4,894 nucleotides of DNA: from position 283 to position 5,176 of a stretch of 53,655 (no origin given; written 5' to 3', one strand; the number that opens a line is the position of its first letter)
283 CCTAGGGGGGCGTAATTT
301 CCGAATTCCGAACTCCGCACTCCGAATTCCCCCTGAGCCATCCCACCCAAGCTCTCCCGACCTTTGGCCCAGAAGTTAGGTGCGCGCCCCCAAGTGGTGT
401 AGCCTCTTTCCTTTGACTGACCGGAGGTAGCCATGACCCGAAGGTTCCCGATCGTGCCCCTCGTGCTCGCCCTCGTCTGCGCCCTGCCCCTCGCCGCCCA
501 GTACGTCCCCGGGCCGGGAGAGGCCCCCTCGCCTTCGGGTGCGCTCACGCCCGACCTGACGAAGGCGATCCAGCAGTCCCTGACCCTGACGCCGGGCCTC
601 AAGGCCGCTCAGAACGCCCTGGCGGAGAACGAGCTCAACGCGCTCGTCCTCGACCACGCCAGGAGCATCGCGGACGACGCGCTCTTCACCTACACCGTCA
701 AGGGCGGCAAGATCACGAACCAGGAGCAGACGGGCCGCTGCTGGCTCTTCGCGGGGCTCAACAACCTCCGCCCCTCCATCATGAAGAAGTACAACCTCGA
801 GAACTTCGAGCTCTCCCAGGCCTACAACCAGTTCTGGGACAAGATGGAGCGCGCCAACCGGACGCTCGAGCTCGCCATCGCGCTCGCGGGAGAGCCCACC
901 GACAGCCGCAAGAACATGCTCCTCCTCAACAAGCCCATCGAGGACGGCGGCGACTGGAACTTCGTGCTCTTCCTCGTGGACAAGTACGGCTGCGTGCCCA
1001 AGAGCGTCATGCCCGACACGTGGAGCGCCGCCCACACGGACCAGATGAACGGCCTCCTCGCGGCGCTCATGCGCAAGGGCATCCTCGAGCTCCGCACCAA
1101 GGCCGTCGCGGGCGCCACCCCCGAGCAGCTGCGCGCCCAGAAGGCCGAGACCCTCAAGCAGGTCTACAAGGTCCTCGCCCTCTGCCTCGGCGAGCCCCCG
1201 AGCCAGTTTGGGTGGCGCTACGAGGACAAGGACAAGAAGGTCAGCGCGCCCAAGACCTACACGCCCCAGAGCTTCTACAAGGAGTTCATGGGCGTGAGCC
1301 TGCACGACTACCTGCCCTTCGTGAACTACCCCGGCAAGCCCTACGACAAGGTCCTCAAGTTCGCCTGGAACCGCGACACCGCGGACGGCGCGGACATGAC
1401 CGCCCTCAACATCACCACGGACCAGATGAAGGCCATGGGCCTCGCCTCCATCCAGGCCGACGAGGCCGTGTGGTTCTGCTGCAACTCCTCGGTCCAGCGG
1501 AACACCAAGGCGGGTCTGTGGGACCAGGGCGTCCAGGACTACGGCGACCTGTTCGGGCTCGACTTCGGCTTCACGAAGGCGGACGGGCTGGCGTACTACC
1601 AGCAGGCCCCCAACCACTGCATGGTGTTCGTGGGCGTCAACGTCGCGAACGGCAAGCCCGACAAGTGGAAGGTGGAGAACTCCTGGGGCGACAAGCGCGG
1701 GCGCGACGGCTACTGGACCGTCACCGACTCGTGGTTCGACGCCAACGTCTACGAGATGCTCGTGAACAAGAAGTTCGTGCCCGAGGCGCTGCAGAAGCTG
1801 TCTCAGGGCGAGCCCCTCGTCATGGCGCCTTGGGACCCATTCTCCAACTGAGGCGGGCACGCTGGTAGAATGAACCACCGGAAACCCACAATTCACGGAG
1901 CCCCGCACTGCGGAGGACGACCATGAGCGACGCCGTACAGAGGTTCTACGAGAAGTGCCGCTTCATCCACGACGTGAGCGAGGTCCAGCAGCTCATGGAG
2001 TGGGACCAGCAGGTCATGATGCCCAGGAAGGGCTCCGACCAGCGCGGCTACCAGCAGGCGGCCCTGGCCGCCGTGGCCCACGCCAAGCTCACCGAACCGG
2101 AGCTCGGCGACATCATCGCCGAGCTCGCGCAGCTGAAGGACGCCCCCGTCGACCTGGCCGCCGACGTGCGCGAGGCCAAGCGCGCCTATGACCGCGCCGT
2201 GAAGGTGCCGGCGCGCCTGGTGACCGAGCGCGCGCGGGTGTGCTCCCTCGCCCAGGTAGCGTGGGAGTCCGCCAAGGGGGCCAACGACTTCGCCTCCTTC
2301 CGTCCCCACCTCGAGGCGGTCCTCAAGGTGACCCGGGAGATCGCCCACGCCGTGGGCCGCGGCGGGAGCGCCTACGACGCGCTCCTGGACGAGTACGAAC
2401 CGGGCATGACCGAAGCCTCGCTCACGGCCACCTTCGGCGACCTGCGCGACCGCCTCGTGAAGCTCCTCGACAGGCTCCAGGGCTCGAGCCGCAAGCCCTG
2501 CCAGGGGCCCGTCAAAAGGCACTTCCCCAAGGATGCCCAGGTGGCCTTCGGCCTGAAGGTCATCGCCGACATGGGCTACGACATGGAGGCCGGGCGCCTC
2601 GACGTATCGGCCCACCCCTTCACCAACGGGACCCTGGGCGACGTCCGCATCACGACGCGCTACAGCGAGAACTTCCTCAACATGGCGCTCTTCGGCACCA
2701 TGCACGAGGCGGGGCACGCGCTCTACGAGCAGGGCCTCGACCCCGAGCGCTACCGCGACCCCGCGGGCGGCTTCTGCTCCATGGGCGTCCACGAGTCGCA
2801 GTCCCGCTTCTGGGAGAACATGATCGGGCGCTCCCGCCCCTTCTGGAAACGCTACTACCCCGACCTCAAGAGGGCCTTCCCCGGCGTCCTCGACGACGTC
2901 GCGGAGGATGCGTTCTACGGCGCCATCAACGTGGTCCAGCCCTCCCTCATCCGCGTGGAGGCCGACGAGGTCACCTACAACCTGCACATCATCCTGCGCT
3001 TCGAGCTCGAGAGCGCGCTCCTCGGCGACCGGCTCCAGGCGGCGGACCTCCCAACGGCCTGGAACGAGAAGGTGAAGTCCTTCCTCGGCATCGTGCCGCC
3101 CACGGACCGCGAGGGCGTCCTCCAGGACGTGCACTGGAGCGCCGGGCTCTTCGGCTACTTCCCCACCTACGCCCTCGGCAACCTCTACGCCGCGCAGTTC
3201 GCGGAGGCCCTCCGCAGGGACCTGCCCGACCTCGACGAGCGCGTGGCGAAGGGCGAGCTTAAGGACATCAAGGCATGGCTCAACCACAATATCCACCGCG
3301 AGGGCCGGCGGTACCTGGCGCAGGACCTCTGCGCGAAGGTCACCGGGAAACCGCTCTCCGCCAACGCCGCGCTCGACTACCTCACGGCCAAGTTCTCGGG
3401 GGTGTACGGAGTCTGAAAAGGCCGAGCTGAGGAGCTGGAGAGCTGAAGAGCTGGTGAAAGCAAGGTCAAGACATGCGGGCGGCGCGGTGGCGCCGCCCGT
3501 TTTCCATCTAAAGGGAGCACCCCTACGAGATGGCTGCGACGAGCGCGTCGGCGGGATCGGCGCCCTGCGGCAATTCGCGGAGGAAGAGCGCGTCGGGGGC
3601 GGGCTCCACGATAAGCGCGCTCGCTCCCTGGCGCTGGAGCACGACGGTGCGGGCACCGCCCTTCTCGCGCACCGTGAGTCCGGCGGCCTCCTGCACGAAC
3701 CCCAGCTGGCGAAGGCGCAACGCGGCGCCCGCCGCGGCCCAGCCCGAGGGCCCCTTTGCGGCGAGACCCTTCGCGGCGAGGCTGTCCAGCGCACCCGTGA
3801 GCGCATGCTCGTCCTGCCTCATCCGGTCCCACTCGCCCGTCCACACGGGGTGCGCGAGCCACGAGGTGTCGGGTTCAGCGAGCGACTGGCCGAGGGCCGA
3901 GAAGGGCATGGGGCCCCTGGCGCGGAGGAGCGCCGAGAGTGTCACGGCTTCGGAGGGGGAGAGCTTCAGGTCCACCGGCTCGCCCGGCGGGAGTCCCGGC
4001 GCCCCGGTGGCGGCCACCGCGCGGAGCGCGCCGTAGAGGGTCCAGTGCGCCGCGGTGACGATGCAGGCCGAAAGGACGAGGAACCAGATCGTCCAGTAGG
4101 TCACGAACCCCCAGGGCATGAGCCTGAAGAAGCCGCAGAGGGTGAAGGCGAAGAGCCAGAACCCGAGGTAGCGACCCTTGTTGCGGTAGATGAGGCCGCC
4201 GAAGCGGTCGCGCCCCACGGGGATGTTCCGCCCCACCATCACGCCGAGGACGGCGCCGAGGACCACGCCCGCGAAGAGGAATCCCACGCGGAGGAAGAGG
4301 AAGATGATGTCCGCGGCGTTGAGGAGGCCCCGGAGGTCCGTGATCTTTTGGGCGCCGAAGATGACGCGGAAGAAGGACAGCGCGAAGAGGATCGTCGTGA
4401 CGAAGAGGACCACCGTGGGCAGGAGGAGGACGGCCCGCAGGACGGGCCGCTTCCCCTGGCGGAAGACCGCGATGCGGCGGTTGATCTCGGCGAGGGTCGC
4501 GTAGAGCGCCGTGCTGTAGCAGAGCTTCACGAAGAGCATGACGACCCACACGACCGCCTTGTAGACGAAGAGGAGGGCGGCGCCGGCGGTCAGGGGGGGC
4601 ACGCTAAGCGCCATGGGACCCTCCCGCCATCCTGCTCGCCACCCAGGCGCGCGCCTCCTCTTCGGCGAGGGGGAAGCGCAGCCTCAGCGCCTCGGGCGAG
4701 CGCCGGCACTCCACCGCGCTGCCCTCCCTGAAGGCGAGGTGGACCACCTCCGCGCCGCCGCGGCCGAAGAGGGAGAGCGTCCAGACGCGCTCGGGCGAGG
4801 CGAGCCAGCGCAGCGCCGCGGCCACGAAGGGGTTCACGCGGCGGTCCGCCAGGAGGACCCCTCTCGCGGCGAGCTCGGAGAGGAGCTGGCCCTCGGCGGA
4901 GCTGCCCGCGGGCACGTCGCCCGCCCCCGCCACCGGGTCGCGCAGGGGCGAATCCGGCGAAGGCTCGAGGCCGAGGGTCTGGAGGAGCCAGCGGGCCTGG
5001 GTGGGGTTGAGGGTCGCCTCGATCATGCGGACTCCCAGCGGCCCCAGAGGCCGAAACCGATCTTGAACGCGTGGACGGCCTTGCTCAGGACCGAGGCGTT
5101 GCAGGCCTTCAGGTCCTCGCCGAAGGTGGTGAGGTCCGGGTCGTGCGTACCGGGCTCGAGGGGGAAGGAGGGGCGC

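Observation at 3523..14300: Eight-gene sigma54-type operon built around a 1,574-aa membrane-anchored coiled-coil giant: candidate undescribed envelope-associated system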

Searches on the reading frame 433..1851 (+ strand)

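Call 7: search_protein_families(library=pfam, proteins=[window:433-1851:+], max_evalue=0.001)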
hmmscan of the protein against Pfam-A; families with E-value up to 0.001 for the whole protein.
window:433-1851:+ (472 aa): 2 families
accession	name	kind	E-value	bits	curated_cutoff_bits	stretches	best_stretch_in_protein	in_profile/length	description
PF03051.21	Peptidase_C1_2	-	9.9e-132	440.3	22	1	38-470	2-437/438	Peptidase C1-like family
PF00112.29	Peptidase_C1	-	2.7e-07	31.3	20.7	1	391-431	164-203/220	Papain family cysteine protease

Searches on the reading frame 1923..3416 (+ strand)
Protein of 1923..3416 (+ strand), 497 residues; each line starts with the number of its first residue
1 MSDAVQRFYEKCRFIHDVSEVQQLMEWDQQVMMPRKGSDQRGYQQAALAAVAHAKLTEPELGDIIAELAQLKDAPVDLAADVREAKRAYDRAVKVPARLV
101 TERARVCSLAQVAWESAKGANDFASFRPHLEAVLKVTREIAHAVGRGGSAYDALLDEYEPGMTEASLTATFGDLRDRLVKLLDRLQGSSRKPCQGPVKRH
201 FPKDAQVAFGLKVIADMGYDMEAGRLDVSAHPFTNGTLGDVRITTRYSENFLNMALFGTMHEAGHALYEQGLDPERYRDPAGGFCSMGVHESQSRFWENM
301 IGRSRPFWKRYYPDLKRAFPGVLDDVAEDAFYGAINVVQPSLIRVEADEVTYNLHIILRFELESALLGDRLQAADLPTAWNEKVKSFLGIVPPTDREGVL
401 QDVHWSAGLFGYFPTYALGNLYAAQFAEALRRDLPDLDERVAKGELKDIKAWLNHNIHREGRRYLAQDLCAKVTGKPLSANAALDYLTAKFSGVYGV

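Call 7: search_protein_families(library=pfam, proteins=[window:1923-3416:+], max_evalue=0.001)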
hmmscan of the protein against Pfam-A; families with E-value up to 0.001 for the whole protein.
window:1923-3416:+ (497 aa): 1 family
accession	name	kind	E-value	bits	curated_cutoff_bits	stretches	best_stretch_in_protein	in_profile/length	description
PF02074.21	Peptidase_M32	-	4e-182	606.7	25.1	1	10-491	4-489/489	Carboxypeptidase Taq (M32) metallopeptidase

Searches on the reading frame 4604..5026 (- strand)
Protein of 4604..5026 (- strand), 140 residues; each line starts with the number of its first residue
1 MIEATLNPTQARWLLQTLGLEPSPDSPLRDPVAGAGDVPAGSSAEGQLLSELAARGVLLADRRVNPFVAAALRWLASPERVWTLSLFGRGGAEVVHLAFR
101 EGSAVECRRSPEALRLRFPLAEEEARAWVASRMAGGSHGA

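Call 4: search_protein_families(library=pfam, proteins=[window:4604-5026:-], max_evalue=0.1)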
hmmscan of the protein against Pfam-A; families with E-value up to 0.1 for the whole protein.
window:4604-5026:- (140 aa): 1 family
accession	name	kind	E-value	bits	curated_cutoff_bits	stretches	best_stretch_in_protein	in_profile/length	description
PF14011.11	ESX-1_EspG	-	1.4e-06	28.6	27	1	14-117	8-111/245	EspG family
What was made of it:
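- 4604..5026 (-): g7: 140-aa protein resembling the N-terminal half of the ESX chaperone EspG. PF14011 at 28.6 bits against a cut-off of 27, over profile positions 8-111 of 245 (call 4).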

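Call 5: search_protein_families(library=ncbifam, proteins=[window:4604-5026:-], max_evalue=0.1)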
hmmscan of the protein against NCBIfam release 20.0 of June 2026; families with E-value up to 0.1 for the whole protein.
window:4604-5026:- (140 aa): 0 families

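Call 8: search_protein_families(library=padloc, proteins=[window:4604-5026:-], max_evalue=0.01)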
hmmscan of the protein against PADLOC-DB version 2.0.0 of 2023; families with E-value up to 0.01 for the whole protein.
window:4604-5026:- (140 aa): 0 families

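Call 22: search_solved_structures(query=A2, max_evalue=10)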
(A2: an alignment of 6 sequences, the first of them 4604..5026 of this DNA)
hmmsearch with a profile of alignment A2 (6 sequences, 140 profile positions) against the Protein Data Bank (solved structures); distinct sequences matched with E-value up to 10: 12.
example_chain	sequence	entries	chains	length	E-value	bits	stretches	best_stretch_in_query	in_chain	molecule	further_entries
8uhf_A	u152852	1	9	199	0.0057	19.7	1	37-89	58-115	Toxin co-regulated pilin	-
1oqv_A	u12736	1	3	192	0.017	18.2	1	37-89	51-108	toxin-coregulated pilus subunit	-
3hrv_A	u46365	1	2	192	0.032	17.3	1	37-93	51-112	Toxin coregulated pilin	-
5vba_A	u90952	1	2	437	0.069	16.2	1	46-116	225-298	Lysozyme, ESX-1 secretion-associated protein EspG1 chimera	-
6uuj_C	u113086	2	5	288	0.12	15.4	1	44-91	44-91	ESX-3 secretion-associated protein EspG3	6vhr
5dlb_A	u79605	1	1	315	0.15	15.2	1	45-91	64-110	chaperone EspG3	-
2yxz_A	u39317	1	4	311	0.43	13.6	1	63-116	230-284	Thiamin-monophosphate kinase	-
5xkl_A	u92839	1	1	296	0.95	12.5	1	49-93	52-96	ESX-3 secretion-associated protein EspG3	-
4w4i_A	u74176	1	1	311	1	12.4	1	49-93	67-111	ESX-3 secretion-associated protein EspG3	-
3m3e_A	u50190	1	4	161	1.1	12.3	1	63-108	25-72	Anti-tumor lectin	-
2ofk_A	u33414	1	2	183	1.6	11.8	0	43-79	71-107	3-methyladenine DNA glycosylase I, constitutive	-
2ofi_A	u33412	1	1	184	1.6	11.8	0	43-79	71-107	3-methyladenine DNA glycosylase I, constitutive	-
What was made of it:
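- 4604..5026 (-): EspG1/EspG3 chains at E 0.07-1 with the family profile (call 22).
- On Type VII secretion system (ESX / T7SSb): PDB EspG1/EspG3 chains match at E 0.07-1 (call 22).
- Closest known: ESX / type VII secretion chaperone EspG. Same: It is a small cytoplasmic protein encoded next to a protein with long helical hairpins, as EspG is with PE/PPE (calls 4, 22).
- The EspG match covers only half the family model and is not significant against solved EspG structures (call 22).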
